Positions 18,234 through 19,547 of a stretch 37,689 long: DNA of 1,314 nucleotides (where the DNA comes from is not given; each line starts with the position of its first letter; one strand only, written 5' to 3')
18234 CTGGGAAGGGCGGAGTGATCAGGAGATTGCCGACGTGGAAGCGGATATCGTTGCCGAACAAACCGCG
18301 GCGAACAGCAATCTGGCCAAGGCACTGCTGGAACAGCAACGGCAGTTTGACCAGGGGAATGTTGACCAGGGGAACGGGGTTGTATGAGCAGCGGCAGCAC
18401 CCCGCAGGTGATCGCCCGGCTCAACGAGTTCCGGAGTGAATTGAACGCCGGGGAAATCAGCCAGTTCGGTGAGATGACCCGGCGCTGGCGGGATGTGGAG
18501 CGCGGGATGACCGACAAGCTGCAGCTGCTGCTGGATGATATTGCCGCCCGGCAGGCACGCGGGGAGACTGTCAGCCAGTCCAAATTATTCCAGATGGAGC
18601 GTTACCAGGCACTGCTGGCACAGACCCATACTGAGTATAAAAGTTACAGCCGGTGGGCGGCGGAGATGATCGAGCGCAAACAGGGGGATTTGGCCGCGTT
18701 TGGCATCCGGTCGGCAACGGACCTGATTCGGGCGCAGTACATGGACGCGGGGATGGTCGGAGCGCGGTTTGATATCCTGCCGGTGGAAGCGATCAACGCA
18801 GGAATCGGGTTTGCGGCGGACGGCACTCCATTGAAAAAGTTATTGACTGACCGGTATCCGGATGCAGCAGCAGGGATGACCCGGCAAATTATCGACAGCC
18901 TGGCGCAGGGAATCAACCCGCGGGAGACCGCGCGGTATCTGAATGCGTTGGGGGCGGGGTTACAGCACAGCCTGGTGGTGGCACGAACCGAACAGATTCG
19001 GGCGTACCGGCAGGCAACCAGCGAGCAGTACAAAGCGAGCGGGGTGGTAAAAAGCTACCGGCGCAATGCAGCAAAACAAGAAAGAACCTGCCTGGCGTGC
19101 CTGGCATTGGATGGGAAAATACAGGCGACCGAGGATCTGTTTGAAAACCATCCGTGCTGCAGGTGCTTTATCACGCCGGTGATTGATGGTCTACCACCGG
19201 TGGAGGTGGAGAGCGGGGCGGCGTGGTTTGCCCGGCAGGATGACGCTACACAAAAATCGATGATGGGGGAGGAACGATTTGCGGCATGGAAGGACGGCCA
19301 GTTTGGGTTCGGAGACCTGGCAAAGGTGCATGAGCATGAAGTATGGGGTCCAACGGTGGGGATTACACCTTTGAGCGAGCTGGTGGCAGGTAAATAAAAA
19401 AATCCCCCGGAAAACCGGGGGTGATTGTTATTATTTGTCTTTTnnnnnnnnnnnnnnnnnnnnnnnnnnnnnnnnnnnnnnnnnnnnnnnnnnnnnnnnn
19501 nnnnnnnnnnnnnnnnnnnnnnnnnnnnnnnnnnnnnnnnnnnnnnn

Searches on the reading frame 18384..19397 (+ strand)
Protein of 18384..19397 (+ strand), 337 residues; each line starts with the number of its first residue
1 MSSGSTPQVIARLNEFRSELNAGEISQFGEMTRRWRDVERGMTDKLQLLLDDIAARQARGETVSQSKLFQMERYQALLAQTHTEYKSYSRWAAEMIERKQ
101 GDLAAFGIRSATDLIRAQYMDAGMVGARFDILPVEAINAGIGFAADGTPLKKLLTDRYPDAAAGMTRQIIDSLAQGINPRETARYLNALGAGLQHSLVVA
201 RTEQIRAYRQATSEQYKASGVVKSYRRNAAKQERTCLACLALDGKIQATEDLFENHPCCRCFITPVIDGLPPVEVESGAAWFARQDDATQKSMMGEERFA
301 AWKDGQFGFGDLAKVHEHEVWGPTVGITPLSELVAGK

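Call 9: search_protein_families(library=pfam, proteins=[window:18384-19397:+], max_evalue=0.1)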
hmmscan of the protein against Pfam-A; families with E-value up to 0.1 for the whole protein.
window:18384-19397:+ (337 aa): 1 family
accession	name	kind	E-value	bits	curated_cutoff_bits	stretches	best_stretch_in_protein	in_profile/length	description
PF04233.19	Phage_Mu_F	-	3e-11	44.5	29.6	1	167-263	5-111/112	Phage Mu protein F like protein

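Call 10: search_protein_families(library=phrogs, proteins=[window:18384-19397:+], max_evalue=0.1)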
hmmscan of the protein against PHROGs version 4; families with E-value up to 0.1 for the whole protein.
window:18384-19397:+ (337 aa): 22 families
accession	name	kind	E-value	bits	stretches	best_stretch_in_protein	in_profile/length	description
phrog_595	-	head and packaging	7.1e-19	69.5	1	45-274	70-305/513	head maturation protease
phrog_115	-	head and packaging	2.8e-17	64.1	1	68-286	117-330/665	minor head protein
phrog_4728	-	head and packaging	1.2e-10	41.8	1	128-268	151-301/591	head morphogenesis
phrog_758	-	head and packaging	7.4e-10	39.6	1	160-266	173-290/326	head morphogenesis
phrog_6577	-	unknown function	7.9e-10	38.7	1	156-270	110-233/1066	-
phrog_241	-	head and packaging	1.4e-09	38.6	1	199-309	201-336/679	head morphogenesis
phrog_2468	-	head and packaging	2.4e-09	38.1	1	151-256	138-245/303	head morphogenesis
phrog_2841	-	head and packaging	1.6e-06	28.5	1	69-270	105-310/525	minor head protein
phrog_19443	-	head and packaging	4.3e-06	26.5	1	120-285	127-304/579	minor head protein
phrog_7625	-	head and packaging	6.5e-06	26.3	1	58-293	40-271/504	head morphogenesis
phrog_1522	-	head and packaging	1.6e-05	25.2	1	142-323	108-270/591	head maturation protease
phrog_14819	-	unknown function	2.2e-05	25.5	1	280-310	33-63/91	-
phrog_3517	-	head and packaging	8.7e-05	23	1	195-269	234-331/371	head morphogenesis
phrog_2662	-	head and packaging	0.00017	21.3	1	175-268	601-710/717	portal protein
phrog_19480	-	head and packaging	0.00039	19.8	1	168-266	637-736/737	head morphogenesis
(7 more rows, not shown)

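Call 48: find_related_loci(query=window:18384-19397:+, collection=viral_contigs, flank=5000)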
Query window:18384-19397:+ (337 aa) in viral_contigs; peptide patterns used: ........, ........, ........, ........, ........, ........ (x = any residue, [..] = any of these).
1 stretches matched a pattern, but none encodes a relative of the query by tblastn (E <= 1e-3).

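Call 57: find_related_loci(query=window:18384-19397:+, collection=metagenome_contigs, flank=6000)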
Query window:18384-19397:+ (337 aa) in metagenome_contigs; peptide patterns used: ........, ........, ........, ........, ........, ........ (x = any residue, [..] = any of these).
35 stretches matched a pattern, but none encodes a relative of the query by tblastn (E <= 1e-3).

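Call 58: search_dna_similar(query=window:18384-19397:+, collection=phages, mode=protein, max_rows=12)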
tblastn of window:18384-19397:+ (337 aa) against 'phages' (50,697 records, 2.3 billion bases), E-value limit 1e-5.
Records with a match: 23; places in all: 23; records where one place covers at least 80% of the query: 6.
Best place of each record, by identity: <60% 23.
By first word of the organism name: Brevibacillus 5; Bacillus 4; Arthrobacter 3; Microcystis 2; Glutamicibacter 2; Brevibacterium 2; Caudoviricetes 1; Bacteriophage 1; Caudovirus 1; Halorubrum 1; and 1 more.
By host as written in the record: Brevibacillus laterosporus 5; - 3; Microcystis aeruginosa 2; Brevibacterium iodinum ATCC 15728 2; Bacillus bogoriensis 2; Arthrobacter globiformis NRRL B-2979 SEA 2; Glutamicibacter halophytocola 1; Arthrobacter globiformis B-2979 1; and 5 more.
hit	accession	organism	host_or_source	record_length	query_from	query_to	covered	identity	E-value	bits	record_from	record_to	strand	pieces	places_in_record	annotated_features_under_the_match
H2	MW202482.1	Caudoviricetes sp.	Manatee Spring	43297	36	333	88%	28.7%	2e-24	109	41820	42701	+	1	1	phage mu protein F-like protein | hypothetical protein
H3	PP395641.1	Microcystis phage Mae-JY09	Microcystis aeruginosa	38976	5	325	95%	26.3%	1e-20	99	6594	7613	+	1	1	head morphogenesis domain | portal protein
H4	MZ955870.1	Glutamicibacter phage BIM BV-113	Glutamicibacter halophytocola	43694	15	334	95%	24.3%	1e-12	75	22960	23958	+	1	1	putative minor capsid protein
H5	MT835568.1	Bacteriophage sp.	human fecal samples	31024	35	321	85%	26.4%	2e-8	62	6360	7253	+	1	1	record has no annotation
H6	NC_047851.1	Brevibacterium phage LuckyBarnes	Brevibacterium iodinum ATCC 15728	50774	26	333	91%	23.6%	1e-11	71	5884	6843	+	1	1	minor head protein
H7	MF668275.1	Brevibacterium phage LuckyBarnes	Brevibacterium iodinum ATCC 15728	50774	26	333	91%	23.6%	1e-11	71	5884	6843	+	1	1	capsid morphogenesis protein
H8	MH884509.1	Bacillus phage vB_BboS-125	Bacillus bogoriensis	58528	29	270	72%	26.3%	9e-6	54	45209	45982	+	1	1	NAD(+)--arginine ADP-ribosyltransferase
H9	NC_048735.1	Bacillus phage vB_BboS-125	Bacillus bogoriensis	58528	29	270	72%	26.3%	9e-6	54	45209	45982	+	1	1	head morphogenesis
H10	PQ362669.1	Arthrobacter phage Kukla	Arthrobacter globiformis B-2979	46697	159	334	52%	30.1%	2e-14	80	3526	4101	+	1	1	3: hypothetical protein | 4: hypothetical protein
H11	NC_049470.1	Arthrobacter phage TripleJ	Arthrobacter globiformis NRRL B-2979 SEA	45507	159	334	52%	28.6%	2e-12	74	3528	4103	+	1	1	3: minor head protein | 4: 3-oxoacyl-ACP reductase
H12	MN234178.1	Arthrobacter phage TripleJ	Arthrobacter globiformis NRRL B-2979 SEA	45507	159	334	52%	28.6%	2e-12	74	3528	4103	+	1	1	3: MuF-like minor capsid protein | 4: hypothetical protein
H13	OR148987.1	Caudovirus D_HF5_3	Homo sapiens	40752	169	333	49%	29.5%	1e-10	69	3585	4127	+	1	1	minor head protein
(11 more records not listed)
